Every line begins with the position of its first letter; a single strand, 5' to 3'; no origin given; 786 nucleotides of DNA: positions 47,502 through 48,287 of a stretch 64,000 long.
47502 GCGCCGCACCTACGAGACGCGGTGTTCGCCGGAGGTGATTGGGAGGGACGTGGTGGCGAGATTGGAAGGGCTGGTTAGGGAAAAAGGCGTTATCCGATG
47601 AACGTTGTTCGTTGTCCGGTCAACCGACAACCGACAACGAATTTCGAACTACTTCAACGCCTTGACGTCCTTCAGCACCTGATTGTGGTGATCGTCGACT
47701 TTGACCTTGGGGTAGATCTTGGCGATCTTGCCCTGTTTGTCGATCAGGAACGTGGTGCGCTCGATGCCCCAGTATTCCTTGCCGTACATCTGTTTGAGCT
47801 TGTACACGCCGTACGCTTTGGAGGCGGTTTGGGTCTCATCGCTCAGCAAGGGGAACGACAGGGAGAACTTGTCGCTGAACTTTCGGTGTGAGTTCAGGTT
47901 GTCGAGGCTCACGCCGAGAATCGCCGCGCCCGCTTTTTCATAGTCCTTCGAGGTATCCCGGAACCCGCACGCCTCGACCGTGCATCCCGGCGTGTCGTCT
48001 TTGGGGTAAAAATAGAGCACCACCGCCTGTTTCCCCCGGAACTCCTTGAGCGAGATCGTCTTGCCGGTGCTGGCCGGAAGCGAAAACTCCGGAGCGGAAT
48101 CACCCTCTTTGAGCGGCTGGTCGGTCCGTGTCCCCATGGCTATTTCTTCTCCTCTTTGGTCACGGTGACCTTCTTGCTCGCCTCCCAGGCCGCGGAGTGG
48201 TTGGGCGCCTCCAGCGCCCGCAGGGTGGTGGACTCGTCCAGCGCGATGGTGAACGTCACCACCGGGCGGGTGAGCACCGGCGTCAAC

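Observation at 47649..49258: Operon of an orphan Lon N-domain protein, a secreted Cys-less SOR-like protein, and the peroxiredoxin Bcp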

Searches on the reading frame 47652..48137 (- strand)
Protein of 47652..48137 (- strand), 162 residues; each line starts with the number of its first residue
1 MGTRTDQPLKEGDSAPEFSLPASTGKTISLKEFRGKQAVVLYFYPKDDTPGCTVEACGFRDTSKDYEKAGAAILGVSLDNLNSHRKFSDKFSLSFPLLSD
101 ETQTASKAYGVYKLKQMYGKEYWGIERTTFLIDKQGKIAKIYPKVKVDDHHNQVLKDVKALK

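Call 3: search_protein_families(library=pfam, proteins=[window:47652-48137:-], max_evalue=1)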
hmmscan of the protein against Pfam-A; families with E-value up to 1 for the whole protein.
seq(162 aa): 5 families
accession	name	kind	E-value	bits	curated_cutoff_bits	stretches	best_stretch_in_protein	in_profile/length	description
PF00578.27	AhpC-TSA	-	7.6e-40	136.1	26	1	12-140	2-123/124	AhpC/TSA family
PF08534.16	Redoxin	-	6.6e-25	88.1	26.6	1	10-147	1-137/148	Redoxin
PF13911.12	AhpC-TSA_2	-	0.003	18.3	27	1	61-115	4-58/114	AhpC/TSA antioxidant enzyme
PF05988.18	DUF899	-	0.078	13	27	1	18-141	49-183/224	Bacterial protein of unknown function (DUF899)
PF00467.35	KOW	-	0.099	13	22.3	0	33-49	12-28/32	KOW motif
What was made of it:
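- Tried and rejected: The score is below the Pfam cutoff and there is no Cys arm (call 3).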

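Call 4: search_protein_families(library=ncbifam, proteins=[window:47652-48137:-], max_evalue=1)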
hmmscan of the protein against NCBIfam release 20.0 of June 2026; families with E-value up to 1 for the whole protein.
seq(162 aa): 16 families
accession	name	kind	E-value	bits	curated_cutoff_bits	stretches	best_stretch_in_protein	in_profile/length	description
NF006960.0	PRK09437.1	equivalog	1.3e-48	164.8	140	1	7-159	2-153/156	thioredoxin-dependent thiol peroxidase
NF053650.1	PerredPrxQDein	equivalog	2e-47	160.9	260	1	16-159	2-143/148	thioredoxin-dependent peroxiredoxin PrxQ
NF009668.0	PRK13189.1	equivalog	2.2e-17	63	211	1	11-162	12-164/224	peroxiredoxin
NF002854.0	PRK03147.1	subfamily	1.7e-15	57.3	170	1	7-159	34-173/176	thiol-disulfide oxidoreductase ResA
NF040737.1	peroxi_PrxU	equivalog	3.9e-13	49.6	270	1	9-141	36-171/233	thioredoxin-dependent peroxiredoxin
NF009669.0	PRK13190.1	equivalog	2.4e-11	43.2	261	1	10-161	4-154/203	putative peroxiredoxin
TIGR03137.1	AhpC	equivalog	4.3e-11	42.9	272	1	26-160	22-154/187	alkyl hydroperoxide reductase subunit C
NF009670.0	PRK13191.1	equivalog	7.4e-10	38.7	374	1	12-161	10-160/215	putative peroxiredoxin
NF010122.0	PRK13599.1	equivalog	2.7e-09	36.7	456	1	31-161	29-160/220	peroxiredoxin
NF001808.0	PRK00522.1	equivalog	1.8e-06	27.4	123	1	6-139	15-144/167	thiol peroxidase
NF011576.0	PRK15000.1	subfamily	1.6e-05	24.7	301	1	29-137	27-136/200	peroxiredoxin C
NF041054.1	WAxxUGC_long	equivalog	3e-05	23.5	300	1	14-112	83-180/354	ResA-like WAxxUGC motif-containing protein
NF040769.1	SelL_rel_redox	subfamily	7.9e-05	22.4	120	1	14-124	2-110/173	SelL-related redox protein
NF038285.1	deiodinase_rel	hypoth_equivalog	0.00018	21.1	250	1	11-43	178-211/347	deiodinase family protein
NF045827.1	perox_SUH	exception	0.00034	20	298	1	8-158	17-165/178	thiol peroxidase Prx-SUH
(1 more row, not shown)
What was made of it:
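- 47649..48137 (-): Thioredoxin-dependent thiol peroxidase Bcp/PrxQ, 162 aa, with no signal peptide. Its ATG lies 2 nt after the SORL stop, and its GAGGAG ribosome-binding site lies inside the SORL K-E-E-K-K codons. NF006960 164.8 bits against a cutoff of 140; AhpC-TSA 136 bits (calls 3, 4).
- On Bcp / PrxQ thiol peroxidase (downstream gene): NF006960 164.8 bits against 140 (call 4).
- Checked: Bcp/PrxQ: 48137-47649, 162 aa, NF006960 164.8 bits against a cutoff of 140 (call 4).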
